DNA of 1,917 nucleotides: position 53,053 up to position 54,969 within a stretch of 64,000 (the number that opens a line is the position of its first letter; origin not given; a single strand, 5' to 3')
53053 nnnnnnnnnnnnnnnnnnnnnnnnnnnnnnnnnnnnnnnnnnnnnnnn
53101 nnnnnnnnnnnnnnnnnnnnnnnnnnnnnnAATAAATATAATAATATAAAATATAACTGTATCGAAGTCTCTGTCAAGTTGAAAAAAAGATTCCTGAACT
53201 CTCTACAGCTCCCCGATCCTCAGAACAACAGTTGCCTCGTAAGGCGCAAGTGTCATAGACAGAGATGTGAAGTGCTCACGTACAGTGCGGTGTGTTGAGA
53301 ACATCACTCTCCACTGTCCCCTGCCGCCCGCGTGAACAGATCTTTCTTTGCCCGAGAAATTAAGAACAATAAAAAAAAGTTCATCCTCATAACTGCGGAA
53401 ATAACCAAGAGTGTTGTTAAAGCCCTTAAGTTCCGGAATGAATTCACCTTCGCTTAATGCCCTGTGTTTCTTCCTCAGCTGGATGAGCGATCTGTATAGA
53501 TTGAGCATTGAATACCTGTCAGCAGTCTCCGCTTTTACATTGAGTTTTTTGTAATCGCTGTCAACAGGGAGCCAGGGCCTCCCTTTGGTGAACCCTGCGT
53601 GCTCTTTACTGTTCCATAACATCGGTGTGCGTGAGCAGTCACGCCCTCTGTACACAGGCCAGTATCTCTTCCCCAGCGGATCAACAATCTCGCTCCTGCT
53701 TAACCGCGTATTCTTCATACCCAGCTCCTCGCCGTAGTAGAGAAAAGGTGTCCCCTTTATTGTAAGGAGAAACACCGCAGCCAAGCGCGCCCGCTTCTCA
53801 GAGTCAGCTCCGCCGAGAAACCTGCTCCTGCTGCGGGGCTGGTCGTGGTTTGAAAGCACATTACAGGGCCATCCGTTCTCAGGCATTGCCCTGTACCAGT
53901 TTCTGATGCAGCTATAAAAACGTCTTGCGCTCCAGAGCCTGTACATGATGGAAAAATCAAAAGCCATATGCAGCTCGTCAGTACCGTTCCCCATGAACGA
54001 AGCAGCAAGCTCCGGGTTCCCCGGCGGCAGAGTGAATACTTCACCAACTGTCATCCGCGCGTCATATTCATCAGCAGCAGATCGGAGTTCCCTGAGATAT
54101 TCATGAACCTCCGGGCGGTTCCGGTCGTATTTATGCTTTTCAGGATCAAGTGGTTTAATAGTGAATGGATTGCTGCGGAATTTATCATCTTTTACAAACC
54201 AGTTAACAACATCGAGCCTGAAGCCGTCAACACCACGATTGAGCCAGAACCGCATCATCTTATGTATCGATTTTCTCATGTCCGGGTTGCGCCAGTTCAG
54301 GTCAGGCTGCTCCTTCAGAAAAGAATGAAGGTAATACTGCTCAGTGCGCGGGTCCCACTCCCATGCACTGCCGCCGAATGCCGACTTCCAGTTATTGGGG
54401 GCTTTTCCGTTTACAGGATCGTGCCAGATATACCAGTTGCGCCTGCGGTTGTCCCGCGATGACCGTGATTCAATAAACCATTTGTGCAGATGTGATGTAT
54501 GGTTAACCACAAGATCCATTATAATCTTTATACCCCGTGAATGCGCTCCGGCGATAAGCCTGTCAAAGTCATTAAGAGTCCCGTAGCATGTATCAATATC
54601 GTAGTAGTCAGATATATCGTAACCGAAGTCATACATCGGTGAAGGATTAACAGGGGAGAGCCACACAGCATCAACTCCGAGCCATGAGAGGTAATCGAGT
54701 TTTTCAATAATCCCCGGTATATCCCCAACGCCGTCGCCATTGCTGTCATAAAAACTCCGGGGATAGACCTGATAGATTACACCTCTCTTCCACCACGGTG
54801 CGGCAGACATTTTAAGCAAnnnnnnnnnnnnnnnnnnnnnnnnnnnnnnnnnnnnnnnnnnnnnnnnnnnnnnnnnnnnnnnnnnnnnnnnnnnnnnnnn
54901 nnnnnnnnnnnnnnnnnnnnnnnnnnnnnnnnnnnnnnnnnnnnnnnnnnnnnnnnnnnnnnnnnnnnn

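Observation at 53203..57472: Operon of a GH13 alpha-glucosidase with a PHP-phosphoesterase::GT4 glycosyltransferase fusion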

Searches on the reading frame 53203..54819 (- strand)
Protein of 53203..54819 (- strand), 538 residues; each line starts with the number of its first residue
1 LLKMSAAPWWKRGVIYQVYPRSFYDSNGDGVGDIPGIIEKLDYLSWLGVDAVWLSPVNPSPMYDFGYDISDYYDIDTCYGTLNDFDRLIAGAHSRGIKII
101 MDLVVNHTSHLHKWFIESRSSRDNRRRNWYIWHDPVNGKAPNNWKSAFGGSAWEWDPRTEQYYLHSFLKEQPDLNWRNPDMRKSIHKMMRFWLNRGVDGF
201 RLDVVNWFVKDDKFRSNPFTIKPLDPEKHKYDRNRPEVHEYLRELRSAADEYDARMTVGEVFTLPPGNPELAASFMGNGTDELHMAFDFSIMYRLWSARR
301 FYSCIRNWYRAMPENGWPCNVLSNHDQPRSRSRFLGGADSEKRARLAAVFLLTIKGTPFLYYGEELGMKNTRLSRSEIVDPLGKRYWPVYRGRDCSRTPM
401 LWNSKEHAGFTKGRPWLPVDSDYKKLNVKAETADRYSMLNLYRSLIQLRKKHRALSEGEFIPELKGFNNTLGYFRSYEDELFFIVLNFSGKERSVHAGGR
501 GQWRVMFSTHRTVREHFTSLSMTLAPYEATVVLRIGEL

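Call 5: search_protein_families(library=pfam, proteins=[window:53203-54819:-], max_evalue=0.01)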
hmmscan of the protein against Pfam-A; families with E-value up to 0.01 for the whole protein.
window:53203-54819:- (538 aa): 4 families
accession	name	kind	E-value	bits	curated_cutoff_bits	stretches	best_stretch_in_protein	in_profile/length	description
PF00128.31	Alpha-amylase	-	1.6e-145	486.2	22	1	17-458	1-446/446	Alpha amylase, catalytic domain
PF16657.11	Malt_amylase_C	-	2.7e-05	24.6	27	1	469-529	12-73/75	Maltogenic Amylase, C-terminal domain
PF11941.14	DUF3459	-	0.0025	18.6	22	1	441-531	1-89/90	Domain of unknown function (DUF3459)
PF23915.1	SusG_C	-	0.0048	17.6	27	1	473-531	4-62/62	Alpha-amylase SusG C-terminal domain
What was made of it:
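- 53203..54810 (-): GH13 alpha-glucosidase (535 aa from the ATG at 54810), co-transcribed with the fusion gene. PF00128 at 486 bits (call 5).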

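Call 6: search_protein_families(library=ncbifam, proteins=[window:53203-54819:-], max_evalue=0.01)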
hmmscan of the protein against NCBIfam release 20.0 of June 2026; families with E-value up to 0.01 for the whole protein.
window:53203-54819:- (538 aa): 41 families (the best 25 are shown)
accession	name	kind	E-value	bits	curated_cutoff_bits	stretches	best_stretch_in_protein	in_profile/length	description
NF051899.1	BetGalacBglAAgro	equivalog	1.2e-166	555.3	900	1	9-529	2-532/537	beta-galactosidase BglA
TIGR02403.1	trehalose_treC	equivalog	5.1e-147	490.8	799.05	2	9-374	1-369/544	alpha,alpha-phosphotrehalase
NF008183.0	PRK10933.1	subfamily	1.6e-134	449.6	535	2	6-375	4-375/551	alpha,alpha-phosphotrehalase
TIGR02456.1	treS_nterm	equivalog_domain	5.5e-106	355.2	678.35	2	9-326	2-307/539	maltose alpha-D-glucosyltransferase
NF041090.1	Cyc-maltodext_AglB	equivalog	6.5e-39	134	540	2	32-205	62-208/470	cyclomaltodextrinase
NF008051.0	PRK10785.1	equivalog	1.7e-38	132.2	568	3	32-217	176-349/607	maltodextrin glucosidase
NF041321.1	Alpha-amyl_MalA_Halo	equivalog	5.7e-35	120.8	875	1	7-145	253-392/666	alpha-amylase MalA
NF006970.0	PRK09441.1-3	equivalog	2e-19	69.6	516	1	37-362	60-353/466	alpha-amylase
TIGR02402.1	trehalose_TreZ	equivalog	2.7e-19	68.9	538.8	1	32-107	109-185/545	malto-oligosyltrehalose trehalohydrolase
NF011083.0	PRK14510.1-2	equivalog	2e-18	65.4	1322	1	32-227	220-404/1186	bifunctional glycogen debranching protein GlgX/4-alpha-glucanotransferase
NF007059.0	PRK09505.2-4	equivalog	2.4e-14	52.6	865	1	32-110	226-318/683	alpha-amylase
NF007051.0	PRK09505.1-1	equivalog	5.6e-14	51.1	864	1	32-110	236-328/686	alpha-amylase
NF007053.0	PRK09505.1-3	equivalog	2.7e-13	49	1269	1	32-109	228-319/687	alpha-amylase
NF007060.0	PRK09505.2-5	equivalog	7.1e-13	47.4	790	1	32-108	232-322/690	alpha-amylase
NF011084.0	PRK14511.1-1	equivalog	3.7e-12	45.7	1021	1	37-115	19-99/728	malto-oligosyltrehalose synthase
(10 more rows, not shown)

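Call 16: search_solved_structures(query=window:53203-54810:-, max_evalue=1e-50)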
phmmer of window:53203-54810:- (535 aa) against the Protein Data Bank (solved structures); distinct sequences matched with E-value up to 1e-50: 84 (the best 60 are shown).
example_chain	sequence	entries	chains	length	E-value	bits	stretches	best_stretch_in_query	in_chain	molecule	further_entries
3wy1_A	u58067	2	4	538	1.9e-134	452.4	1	5-491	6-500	Alpha-glucosidase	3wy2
3wy4_A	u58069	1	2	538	4.3e-134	451.2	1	5-491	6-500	Alpha-glucosidase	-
3wy3_A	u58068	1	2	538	9.3e-134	450.2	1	5-491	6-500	Alpha-glucosidase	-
6aav_A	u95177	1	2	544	1.2e-132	446.5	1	1-500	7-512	Alpha-glucosyltransferase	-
1uok_A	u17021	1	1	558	6.3e-128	430.9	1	5-528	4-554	OLIGO-1,6-GLUCOSIDASE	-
7voh_A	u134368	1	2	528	1.9e-127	429.3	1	4-458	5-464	alpha-glucosidase QsGH13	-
2ze0_A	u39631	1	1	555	4.1e-126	424.9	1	5-529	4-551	Alpha-glucosidase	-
9u7v_A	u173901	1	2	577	6e-125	421.1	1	5-493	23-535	oligo-1,6-glucosidase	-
8ids_A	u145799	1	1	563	2.3e-124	419.1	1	5-530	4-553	Alpha-glucosidase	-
5zcb_A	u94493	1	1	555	2.8e-124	418.9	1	5-529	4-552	Alpha-glucosidase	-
8ibk_A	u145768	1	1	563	5.2e-124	418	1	5-530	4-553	Alpha-glucosidase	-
5zcc_A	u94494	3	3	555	5.7e-124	417.8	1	5-529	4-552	Alpha-glucosidase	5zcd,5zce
4m56_A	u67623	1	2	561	1.9e-119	402.9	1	5-529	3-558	Oligo-1,6-glucosidase 1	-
5wcz_A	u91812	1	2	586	2.1e-119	402.8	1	4-529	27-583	Oligo-1,6-glucosidase 1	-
4mb1_A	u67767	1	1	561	3.7e-119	402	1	5-529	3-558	Oligo-1,6-glucosidase 1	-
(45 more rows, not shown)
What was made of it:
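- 53203..54810 (-): Best solved relatives are 3wy1 alpha-glucosidase and 6aav alpha-glucosyltransferase (call 16).
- The GH13 partner is closest to disaccharide-type alpha-glucosidases, a transglucosidase and sucrose isomerases (call 16).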

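Call 83: search_solved_structures(query=window:53203-54810:-, max_evalue=1e-120, show_alignments=2)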
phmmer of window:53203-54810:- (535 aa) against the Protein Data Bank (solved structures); distinct sequences matched with E-value up to 1e-120: 12.
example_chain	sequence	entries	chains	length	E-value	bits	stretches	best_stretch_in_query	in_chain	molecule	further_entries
3wy1_A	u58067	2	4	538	1.9e-134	452.4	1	5-491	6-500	Alpha-glucosidase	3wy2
3wy4_A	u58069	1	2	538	4.3e-134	451.2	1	5-491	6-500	Alpha-glucosidase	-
3wy3_A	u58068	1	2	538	9.3e-134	450.2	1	5-491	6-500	Alpha-glucosidase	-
6aav_A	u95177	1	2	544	1.2e-132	446.5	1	1-500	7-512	Alpha-glucosyltransferase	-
1uok_A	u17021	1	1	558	6.3e-128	430.9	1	5-528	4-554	OLIGO-1,6-GLUCOSIDASE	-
7voh_A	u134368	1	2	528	1.9e-127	429.3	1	4-458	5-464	alpha-glucosidase QsGH13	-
2ze0_A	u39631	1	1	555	4.1e-126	424.9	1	5-529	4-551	Alpha-glucosidase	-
9u7v_A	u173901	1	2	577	6e-125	421.1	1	5-493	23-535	oligo-1,6-glucosidase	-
8ids_A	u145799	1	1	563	2.3e-124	419.1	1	5-530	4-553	Alpha-glucosidase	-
5zcb_A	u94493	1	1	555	2.8e-124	418.9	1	5-529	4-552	Alpha-glucosidase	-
8ibk_A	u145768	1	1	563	5.2e-124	418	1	5-530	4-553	Alpha-glucosidase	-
5zcc_A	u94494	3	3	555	5.7e-124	417.8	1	5-529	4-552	Alpha-glucosidase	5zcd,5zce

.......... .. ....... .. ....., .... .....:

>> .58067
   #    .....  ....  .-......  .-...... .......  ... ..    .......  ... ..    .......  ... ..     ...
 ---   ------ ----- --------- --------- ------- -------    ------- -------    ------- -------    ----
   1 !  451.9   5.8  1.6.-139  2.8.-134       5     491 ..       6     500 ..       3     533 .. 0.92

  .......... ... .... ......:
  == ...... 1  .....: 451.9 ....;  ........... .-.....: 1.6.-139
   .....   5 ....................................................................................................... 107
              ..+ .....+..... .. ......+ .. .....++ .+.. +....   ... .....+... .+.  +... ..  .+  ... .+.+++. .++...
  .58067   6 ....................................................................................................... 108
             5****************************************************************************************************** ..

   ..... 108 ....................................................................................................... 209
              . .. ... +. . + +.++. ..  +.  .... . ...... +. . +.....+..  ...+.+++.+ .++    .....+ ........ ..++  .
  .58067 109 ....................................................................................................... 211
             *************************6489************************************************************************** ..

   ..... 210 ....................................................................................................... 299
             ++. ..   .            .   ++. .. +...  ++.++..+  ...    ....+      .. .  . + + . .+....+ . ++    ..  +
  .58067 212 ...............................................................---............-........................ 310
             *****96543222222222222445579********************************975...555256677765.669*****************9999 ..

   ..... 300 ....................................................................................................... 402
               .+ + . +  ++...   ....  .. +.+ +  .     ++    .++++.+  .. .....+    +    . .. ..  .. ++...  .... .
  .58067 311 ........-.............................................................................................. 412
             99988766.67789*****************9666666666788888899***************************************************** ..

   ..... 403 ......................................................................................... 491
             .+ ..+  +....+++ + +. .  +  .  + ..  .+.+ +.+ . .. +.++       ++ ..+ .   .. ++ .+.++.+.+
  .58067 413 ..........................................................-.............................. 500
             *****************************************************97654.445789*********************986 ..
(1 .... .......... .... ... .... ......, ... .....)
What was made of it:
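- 53203..54810 (-): The catalytic triad aligns (call 83).
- On GH13 alpha-glucosidase / oligo-1,6-glucosidase group: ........, VGEV and SNHD align to the catalytic positions of 3wy1, including the E271Q mutant row (call 83).
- Closest known: GH13 alpha-glucosidases HaG. Different: The residue after the nucleophile is Val here and Thr in HaG (call 83).
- Checked: GH13 scores 486 bits, and its catalytic D/E/D align to the Halomonas alpha-glucosidase 3wy1 (call 5, 83).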
